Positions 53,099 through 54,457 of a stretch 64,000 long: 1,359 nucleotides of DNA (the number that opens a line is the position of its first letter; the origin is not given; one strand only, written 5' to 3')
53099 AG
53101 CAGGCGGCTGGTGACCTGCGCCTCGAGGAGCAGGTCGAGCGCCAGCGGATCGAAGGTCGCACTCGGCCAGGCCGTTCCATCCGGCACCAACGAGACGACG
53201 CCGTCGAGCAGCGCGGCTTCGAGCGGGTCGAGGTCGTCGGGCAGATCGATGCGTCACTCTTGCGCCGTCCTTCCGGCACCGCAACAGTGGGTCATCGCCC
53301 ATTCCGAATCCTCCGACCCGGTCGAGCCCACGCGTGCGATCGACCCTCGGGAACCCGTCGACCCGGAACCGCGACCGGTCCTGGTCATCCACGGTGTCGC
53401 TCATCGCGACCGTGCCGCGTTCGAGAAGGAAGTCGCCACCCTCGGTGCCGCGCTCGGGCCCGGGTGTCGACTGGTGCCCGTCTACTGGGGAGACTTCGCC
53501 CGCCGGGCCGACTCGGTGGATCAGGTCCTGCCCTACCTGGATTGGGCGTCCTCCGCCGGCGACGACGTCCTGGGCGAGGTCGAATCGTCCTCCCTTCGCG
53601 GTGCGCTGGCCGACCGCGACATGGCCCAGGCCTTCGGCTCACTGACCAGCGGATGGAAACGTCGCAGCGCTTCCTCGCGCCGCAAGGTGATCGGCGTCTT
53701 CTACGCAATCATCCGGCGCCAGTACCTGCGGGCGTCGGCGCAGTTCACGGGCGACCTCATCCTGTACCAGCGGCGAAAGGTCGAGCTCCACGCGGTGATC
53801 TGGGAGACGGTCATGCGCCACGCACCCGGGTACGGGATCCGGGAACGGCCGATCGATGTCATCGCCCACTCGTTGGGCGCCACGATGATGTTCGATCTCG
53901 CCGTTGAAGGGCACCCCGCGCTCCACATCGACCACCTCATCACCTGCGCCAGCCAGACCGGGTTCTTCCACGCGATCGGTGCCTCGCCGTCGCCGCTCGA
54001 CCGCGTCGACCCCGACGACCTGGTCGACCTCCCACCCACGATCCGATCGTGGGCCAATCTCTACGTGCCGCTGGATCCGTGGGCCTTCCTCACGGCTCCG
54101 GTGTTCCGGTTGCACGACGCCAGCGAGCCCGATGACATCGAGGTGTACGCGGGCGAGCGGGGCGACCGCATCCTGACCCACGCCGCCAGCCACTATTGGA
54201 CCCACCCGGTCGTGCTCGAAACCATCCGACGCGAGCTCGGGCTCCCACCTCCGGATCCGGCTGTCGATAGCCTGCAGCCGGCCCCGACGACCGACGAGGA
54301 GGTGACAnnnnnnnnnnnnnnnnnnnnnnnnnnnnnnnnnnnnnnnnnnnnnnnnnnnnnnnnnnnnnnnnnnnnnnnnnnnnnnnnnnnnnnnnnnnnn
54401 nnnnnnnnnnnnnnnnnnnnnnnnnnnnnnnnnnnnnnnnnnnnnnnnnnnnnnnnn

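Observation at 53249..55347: Selenocysteine-encoding selD translationally coupled to an uncharacterised alpha/beta-hydrolase-like gene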

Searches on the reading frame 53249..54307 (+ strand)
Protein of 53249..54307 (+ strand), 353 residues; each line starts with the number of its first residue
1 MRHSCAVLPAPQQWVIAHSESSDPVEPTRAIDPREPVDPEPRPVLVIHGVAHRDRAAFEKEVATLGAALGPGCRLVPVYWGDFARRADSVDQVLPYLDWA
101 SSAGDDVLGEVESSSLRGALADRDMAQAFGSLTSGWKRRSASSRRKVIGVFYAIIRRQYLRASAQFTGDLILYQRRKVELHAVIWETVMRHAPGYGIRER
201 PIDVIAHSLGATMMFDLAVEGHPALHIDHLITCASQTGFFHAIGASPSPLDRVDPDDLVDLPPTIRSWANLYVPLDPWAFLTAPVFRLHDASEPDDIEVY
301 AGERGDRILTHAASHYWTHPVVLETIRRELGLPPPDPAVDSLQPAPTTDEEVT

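Call 8: search_protein_families(library=pfam, proteins=[window:53249-54307:+], max_evalue=1)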
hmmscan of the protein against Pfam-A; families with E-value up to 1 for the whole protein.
seq(353 aa): 0 families

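Call 9: search_protein_families(library=ncbifam, proteins=[window:53249-54307:+], max_evalue=1)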
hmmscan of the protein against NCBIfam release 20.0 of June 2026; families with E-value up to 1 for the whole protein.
seq(353 aa): 0 families

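Call 14: find_homologous_proteins(query=window:53249-54307:+)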
Query seq(353 aa) (353 aa): 187 proteins with E <= 0.001 among 8000 candidates; the best 120 are listed.
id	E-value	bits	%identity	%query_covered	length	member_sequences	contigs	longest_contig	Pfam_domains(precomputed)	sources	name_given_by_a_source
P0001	3.0e-237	805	100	100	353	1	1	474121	-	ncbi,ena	-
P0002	4.8e-194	663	84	100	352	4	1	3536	-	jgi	jgi:hypothetical protein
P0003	1.3e-192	658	83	100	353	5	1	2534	-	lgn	-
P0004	3.6e-178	611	85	88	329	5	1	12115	-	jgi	jgi:hypothetical protein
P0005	5.1e-165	567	81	88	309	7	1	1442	-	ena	-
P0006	2.8e-161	555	80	88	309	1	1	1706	-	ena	-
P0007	5.3e-146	505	73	83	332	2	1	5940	-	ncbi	-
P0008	2.3e-137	476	70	86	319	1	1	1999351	-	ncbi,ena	-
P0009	4.3e-137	475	72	82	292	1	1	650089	-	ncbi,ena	-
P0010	8.3e-112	392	59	82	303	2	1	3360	-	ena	-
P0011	5.0e-111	390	58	84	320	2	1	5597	-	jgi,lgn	jgi:hypothetical protein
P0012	4.0e-110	387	57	83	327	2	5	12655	-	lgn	-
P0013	8.2e-110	386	57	83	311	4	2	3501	-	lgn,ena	-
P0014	1.2e-108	382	58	82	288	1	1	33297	-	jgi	jgi:hypothetical protein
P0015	1.2e-108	382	55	84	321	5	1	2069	-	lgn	-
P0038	3.1e-93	331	51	81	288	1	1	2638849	-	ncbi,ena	-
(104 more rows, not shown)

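Call 15: find_encoding_contigs(protein=P0001, flank=10000, max_places=3)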
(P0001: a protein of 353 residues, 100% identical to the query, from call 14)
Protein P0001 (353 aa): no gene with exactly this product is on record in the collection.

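Call 16: find_encoding_contigs(protein=P0008, flank=6000, max_places=3)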
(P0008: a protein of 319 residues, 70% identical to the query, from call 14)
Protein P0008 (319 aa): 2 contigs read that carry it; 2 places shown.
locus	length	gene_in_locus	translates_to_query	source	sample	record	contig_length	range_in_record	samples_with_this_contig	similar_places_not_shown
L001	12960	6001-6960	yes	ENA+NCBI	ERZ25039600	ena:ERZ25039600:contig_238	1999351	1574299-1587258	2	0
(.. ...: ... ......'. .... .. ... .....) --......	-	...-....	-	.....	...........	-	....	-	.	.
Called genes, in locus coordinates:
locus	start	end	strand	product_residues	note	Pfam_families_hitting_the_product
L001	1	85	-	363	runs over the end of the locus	PF17788:HypF_C, PF22521:HypF_C_2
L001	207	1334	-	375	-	PF00708:Acylphosphatase, PF07503:zf-HYPF, PF01300:Sua5_yciO_yrdC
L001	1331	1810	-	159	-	PF01750:HycI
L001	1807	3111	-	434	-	PF00374:NiFeSe_Hases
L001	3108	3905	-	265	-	PF01058:Oxidored_q6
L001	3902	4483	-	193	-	PF00175:NAD_binding_1, PF10418:DHODB_Fe-S_bind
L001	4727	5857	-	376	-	PF13183:Fer4_8 (faint), PF13534:Fer4_17 (faint), PF13746:Fer4_18 (faint), PF12838:Fer4_7 (faint), PF13237:Fer4_10 (faint), PF17179:Fer4_22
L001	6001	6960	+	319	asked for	-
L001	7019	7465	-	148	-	PF00571:CBS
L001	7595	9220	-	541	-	PF00171:Aldedh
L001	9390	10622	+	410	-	PF03435:Sacchrp_dh_NADP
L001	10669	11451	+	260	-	PF00378:ECH_1, PF16113:ECH_2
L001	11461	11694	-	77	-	-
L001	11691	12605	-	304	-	PF13483:Lactamase_B_3, PF12706:Lactamase_B_2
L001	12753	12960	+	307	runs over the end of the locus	PF00582:Usp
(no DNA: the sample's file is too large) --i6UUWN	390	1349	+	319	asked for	-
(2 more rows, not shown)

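Call 17: find_encoding_contigs(protein=P0038, flank=6000, max_places=3)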
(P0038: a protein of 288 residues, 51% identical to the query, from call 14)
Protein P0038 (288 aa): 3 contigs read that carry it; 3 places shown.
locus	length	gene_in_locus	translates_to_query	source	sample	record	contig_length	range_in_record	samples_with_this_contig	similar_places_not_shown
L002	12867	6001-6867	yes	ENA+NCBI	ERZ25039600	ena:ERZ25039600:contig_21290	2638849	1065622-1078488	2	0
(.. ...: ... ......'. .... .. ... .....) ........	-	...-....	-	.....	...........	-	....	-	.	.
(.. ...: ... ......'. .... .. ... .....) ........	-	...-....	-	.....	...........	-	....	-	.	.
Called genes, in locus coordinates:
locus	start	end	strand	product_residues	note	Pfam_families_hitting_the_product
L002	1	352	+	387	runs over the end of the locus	PF00005:ABC_tran, PF13304:AAA_21 (faint)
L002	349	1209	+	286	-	PF00528:BPD_transp_1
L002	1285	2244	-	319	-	PF04069:OpuAC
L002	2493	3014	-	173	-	PF13302:Acetyltransf_3, PF00583:Acetyltransf_1 (weak)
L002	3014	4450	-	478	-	PF07690:MFS_1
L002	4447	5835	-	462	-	PF00939:Na_sulph_symp, PF03600:CitMHS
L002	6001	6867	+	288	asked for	-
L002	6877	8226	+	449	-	PF03577:Peptidase_C69 (weak)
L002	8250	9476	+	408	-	PF00202:Aminotran_3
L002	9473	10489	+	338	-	PF19709:DUF6206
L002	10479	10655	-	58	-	-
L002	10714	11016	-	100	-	PF03795:YCII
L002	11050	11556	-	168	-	PF01047:MarR, PF12802:MarR_2, PF13463:HTH_27 (weak)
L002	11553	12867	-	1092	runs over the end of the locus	PF02310:B12-binding, PF03308:MeaB, PF01642:MM_CoA_mutase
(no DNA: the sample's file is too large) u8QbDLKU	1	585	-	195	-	?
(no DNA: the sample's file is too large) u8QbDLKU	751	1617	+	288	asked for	-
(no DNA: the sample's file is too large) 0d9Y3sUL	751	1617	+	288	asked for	-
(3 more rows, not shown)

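Call 18: find_encoding_contigs(protein=P0004, flank=6000, max_places=2)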
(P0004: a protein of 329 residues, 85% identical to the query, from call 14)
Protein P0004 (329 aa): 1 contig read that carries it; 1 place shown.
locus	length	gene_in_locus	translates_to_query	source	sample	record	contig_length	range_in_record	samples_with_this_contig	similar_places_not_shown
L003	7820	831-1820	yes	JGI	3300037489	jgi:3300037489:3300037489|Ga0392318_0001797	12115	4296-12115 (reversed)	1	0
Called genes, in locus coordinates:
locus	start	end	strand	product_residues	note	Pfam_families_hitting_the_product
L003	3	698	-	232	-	?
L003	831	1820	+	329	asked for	-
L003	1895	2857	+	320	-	PF00586:AIRS, PF02769:AIRS_C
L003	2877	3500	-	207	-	-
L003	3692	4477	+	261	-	PF03704:BTAD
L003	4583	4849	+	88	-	-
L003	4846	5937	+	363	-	PF04055:Radical_SAM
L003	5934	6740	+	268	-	PF01875:Memo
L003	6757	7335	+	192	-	PF01871:AMMECR1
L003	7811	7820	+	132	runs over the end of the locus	PF13396:PLDc_N (faint)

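Call 19: find_encoding_contigs(protein=P0009, flank=6000, max_places=2)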
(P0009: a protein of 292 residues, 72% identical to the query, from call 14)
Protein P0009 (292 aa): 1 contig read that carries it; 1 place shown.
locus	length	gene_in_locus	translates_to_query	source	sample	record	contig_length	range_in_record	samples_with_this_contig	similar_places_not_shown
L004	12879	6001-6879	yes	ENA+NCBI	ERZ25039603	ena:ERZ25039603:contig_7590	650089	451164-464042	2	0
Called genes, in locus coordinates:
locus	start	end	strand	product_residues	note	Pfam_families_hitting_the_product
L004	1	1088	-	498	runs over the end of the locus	PF00535:Glycos_transf_2, PF13489:Methyltransf_23, PF08241:Methyltransf_11 (weak)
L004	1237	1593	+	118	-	-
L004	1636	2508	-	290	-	PF00950:ABC-3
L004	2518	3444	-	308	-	PF01297:ZnuA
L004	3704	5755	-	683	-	PF00676:E1_dh, PF02779:Transket_pyr, PF02780:Transketolase_C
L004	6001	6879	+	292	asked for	-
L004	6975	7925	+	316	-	PF00586:AIRS, PF02769:AIRS_C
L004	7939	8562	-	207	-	-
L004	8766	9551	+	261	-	PF00486:Trans_reg_C (weak), PF03704:BTAD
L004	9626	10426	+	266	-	PF20181:DUF6544, PF21900:DUF6920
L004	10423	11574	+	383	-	PF03283:PAE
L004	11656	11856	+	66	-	-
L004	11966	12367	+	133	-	PF09851:SHOCT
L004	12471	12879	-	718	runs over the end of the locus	PF00672:HAMP, PF00211:Guanylate_cyc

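Call 20: find_encoding_contigs(protein=P0002, flank=4000, max_places=2)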
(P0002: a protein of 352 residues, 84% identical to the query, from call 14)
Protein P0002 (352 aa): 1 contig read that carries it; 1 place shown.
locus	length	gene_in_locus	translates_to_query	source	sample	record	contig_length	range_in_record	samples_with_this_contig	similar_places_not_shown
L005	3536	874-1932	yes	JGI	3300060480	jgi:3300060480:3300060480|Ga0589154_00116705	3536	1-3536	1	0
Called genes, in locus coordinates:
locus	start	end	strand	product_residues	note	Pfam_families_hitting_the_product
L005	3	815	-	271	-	?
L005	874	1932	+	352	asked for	-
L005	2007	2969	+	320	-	PF00586:AIRS, PF02769:AIRS_C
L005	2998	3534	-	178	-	?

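Call 24: find_related_loci(query=A1, collection=genome_contigs, flank=10000)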
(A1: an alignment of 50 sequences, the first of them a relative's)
Query A1 (353 aa) in genome_contigs; peptide patterns used: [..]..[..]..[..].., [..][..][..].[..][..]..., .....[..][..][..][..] (x = any residue, [..] = any of these).
50 stretches matched a pattern; 20 encode a relative of the query (tblastn E <= 1e-3); 19 distinct loci.
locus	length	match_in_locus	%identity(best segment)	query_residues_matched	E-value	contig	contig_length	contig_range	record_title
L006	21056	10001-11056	86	1-353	0e+0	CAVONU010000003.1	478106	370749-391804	MAG: uncultured Acidimicrobiales bacterium isolate MFD09964.bin.1.195 genome assembly, contig: contig_17575, whole genom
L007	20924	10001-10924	73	40-351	2e-152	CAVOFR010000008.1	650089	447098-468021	MAG: uncultured Acidimicrobiales bacterium isolate MFD09964.bin.1.83 genome assembly, contig: contig_7590, whole genome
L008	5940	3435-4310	73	40-332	3e-141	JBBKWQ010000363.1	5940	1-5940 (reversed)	MAG: Ilumatobacteraceae bacterium isolate metabat_bins.272 k119_4298240, whole genome shotgun sequence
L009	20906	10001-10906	70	40-341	2e-134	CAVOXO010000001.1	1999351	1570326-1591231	MAG: uncultured Microthrixaceae bacterium isolate MFD09779.bin.2.248 genome assembly, contig: contig_238, whole genome s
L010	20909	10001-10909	53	33-332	2e-109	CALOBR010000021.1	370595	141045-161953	MAG: Jiangellales bacterium isolate HOU_bin.0112 genome assembly, contig: contig_12525, whole genome shotgun sequence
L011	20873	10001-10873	56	40-332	2e-107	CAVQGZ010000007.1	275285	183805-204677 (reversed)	MAG: uncultured Actinomycetota bacterium isolate MFD09964.bin.1.219 genome assembly, contig: contig_33673, whole genome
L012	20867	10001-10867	58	42-332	4e-106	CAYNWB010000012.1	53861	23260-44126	MAG TPA_asm: uncultured Actinomycetes bacterium isolate binchicken_co405_312 genome assembly, contig: NODE_820_length_53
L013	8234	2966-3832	52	41-331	3e-95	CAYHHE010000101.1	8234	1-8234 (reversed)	MAG TPA_asm: uncultured Actinomycetes bacterium isolate ERP119294_co4_453 genome assembly, contig: NODE_9832_length_8234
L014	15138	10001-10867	52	41-331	4e-95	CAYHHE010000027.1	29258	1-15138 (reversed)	MAG TPA_asm: uncultured Actinomycetes bacterium isolate ERP119294_co4_453 genome assembly, contig: NODE_1295_length_2925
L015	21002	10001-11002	47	19-336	1e-89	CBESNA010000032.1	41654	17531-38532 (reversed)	MAG TPA_asm: uncultured Acidimicrobiia bacterium isolate SRR7614695_binner12_Refined_79 genome assembly, contig: ERZ2508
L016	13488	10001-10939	50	43-333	1e-88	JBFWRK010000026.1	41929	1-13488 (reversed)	MAG: Acidimicrobiia bacterium isolate CA_2019_TPBF_204 NODE_5555_length_41929_cov_30.111765_TPBF, whole genome shotgun s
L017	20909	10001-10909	53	33-332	1e-107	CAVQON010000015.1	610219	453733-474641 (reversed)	MAG: uncultured Actinomycetota bacterium isolate MFD09964.bin.1.108 genome assembly, contig: contig_500, whole genome sh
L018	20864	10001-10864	51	42-330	1e-90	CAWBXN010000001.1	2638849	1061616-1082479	MAG: uncultured Actinomycetota bacterium isolate MFD09779.bin.1.9 genome assembly, contig: contig_21290, whole genome sh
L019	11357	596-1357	34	41-330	2e-36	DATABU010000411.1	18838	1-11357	MAG TPA_asm: Longimicrobiaceae bacterium isolate SMAG_U6706 k141_2601969, whole genome shotgun sequence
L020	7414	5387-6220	34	35-299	4e-34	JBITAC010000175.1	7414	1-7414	MAG: Phycisphaerales bacterium JB063 k141_83890, whole genome shotgun sequence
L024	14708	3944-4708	33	36-326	4e-28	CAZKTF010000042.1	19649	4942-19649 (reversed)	MAG TPA_asm: uncultured Planctomycetota bacterium isolate SRP119689_co1_234 genome assembly, contig: NODE_3737_length_19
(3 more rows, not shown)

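Call 31: predict_structure(alignment_id=A1)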
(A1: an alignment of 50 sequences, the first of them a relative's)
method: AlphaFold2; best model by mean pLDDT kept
length: 353 residues; sequences in the alignment: 50
mean_pLDDT: 76.0   pTM: 0.73
mean pLDDT of the five models: 76.0, 75.8, 75.2, 75.1, 73.1
residues with pLDDT >= 90: 140; 70-90: 72; 50-70: 83; < 50: 58
segments of 3 or more residues with pLDDT < 50: 12-14, 87-91, 93-124, 339-346
pLDDT, mean of each block of 10 residues (from residue 1): 54 51 57 57 89 82 94 94 61 46 43 40 50 67 64 66 75 89 96 97 96 97 97 91 86 82 98 84 95 95 65 86 96 77 48 49
secondary structure, 60 per line:
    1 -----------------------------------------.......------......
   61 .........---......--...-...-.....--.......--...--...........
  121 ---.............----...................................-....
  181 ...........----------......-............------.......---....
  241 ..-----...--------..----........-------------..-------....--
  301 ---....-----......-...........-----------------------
elements in order: E42-48 H55-69 E73-78 H89-93 H96-102 H110-120 H124-136 H141-175 H177-191 E202-207 H209-220 E227-233 H237-242 E265-272 E295-298 H304-307 H313-318 H320-330

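Call 35: fold_search(model_id=the predicted structure, library=pdb)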
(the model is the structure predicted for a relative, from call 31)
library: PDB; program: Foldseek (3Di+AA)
matches with E <= 10: 476; with E <= 0.001: 1
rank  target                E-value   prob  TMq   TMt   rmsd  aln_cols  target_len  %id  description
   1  9c37                  5.7e-06  1.00  0.44  0.48  10.8       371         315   15  Nir2 NirD domain dimer (released 2026-03-18)
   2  2zyr_B                2.1e-03  1.00  0.35  0.28  11.8       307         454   15  A. Fulgidus lipase with fatty acid fragment and magnesium (released 2009-06-16)
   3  6nkc_B                8.2e-03  1.00  0.26  0.49   6.7       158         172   13  Crystal Structure of the Lipase Lip_vut1 from Goat Rumen metagenome. (released 2020-01-22)
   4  6nkc_A                1.8e-02  0.99  0.25  0.48   6.4       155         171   14  Crystal Structure of the Lipase Lip_vut1 from Goat Rumen metagenome. (released 2020-01-22)
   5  7r25                  2.4e-02  0.99  0.26  0.46   4.8       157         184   14  Bacillus pumilus Lipase A (released 2022-05-25)
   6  3d2b_A                2.4e-02  0.97  0.30  0.54   9.8       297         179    9  Structure of 2D9, a thermostable mutant of Bacillus subtilis lipase obtained through directed evolution (released 2008-06-03)
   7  5ct8                  2.6e-02  0.98  0.26  0.47   7.6       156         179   13  G158E/K44E/R57E/Y49E Bacillus subtilis lipase A with 0% [BMIM][Cl] (released 2015-11-04)
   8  1i6w_B                3.9e-02  0.96  0.25  0.46   7.9       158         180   11  THE CRYSTAL STRUCTURE OF BACILLUS SUBTILIS LIPASE: A MINIMAL ALPHA/BETA HYDROLASE ENZYME (released 2001-05-23)
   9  3qzu_A                4.1e-02  0.94  0.25  0.45   7.0       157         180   14  Crystal structure of Bacillus subtilis Lipase A 7-fold mutant; the outcome of directed evolution towards thermostabili (released 2012-02-08)
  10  3qmm_A                4.7e-02  0.96  0.25  0.46   7.7       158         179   13  Structure of 6B, a thermostable mutant of Bacillus subtilis lipase obtained through directed evolution (released 2011-10-05)
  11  5ap9_B                5.3e-02  0.41  0.19  0.24   9.1       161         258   13  Controlled lid-opening in Thermomyces lanuginosus lipase - a switch for activity and binding (released 2016-09-28)
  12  1i6w_A                5.6e-02  0.93  0.25  0.45   7.0       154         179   14  THE CRYSTAL STRUCTURE OF BACILLUS SUBTILIS LIPASE: A MINIMAL ALPHA/BETA HYDROLASE ENZYME (released 2001-05-23)
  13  2zys                  5.9e-02  0.77  0.31  0.25  14.2       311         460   13  A. Fulgidus lipase with fatty acid fragment and chloride (released 2009-06-16)
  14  7r1k                  7.1e-02  0.95  0.25  0.46   7.4       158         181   13  Phosphorylated Bacillus pumilus Lipase A (released 2022-05-25)
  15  5h6g_A                7.6e-02  0.80  0.26  0.34   9.3       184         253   14  Crystal structure of a thermostable lipase from Marine Streptomyces (released 2017-09-20)
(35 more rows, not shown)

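Call 36: search_solved_structures(query=A1, max_evalue=10)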
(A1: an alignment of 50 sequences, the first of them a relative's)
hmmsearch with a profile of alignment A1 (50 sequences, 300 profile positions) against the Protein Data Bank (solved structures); distinct sequences matched with E-value up to 10: 2.
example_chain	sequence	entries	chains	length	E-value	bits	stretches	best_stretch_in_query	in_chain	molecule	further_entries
3v71_A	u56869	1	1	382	0.3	13.5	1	58-154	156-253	Puf (Pumilio/fbf) domain-containing protein 7, confirmed by transcript evidence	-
7e3z_A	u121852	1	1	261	1.9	10.9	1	134-184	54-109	thioesterase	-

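Call 54: search_protein_families(library=pfam, alignment_id=A1, max_evalue=10)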
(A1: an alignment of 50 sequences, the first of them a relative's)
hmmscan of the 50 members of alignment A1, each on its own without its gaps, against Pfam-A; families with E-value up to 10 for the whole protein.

A. member 1, P0001 (353 aa): 0 families

B. families by the number of members that match (of 50 scanned): 15 families
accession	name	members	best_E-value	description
PF00975.26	Thioesterase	10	0.00022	Thioesterase domain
PF05494.18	MlaC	8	0.025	MlaC protein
PF12146.15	Hydrolase_4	7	0.028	Serine aminopeptidase, S33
PF12697.13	Abhydrolase_6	5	0.074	Alpha/beta hydrolase family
PF00561.26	Abhydrolase_1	3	0.0037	alpha/beta hydrolase fold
PF24322.2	Tle3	2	0.11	T6SS Tle3 phospholipase effector domain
PF13340.11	DUF4096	2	0.19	Putative transposase of IS4/5 family (DUF4096)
PF05057.20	DUF676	2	0.38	Putative serine esterase (DUF676)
PF19953.4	EACC1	1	0.088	Effector Associated Constant Component 1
PF06890.18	Phage_Mu_Gp45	1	0.13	Bacteriophage Mu Gp45, N-terminal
PF06821.19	Ser_hydrolase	1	0.13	Serine hydrolase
PF22743.2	PspAA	1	0.31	PspA-Associated protein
PF07819.20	PGAP1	1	0.32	PGAP1-like alpha/beta domain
PF20271.3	CATASP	1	1.7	CATRA-Associated Small Protein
PF01816.23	LRV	1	3.2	Leucine rich repeat variant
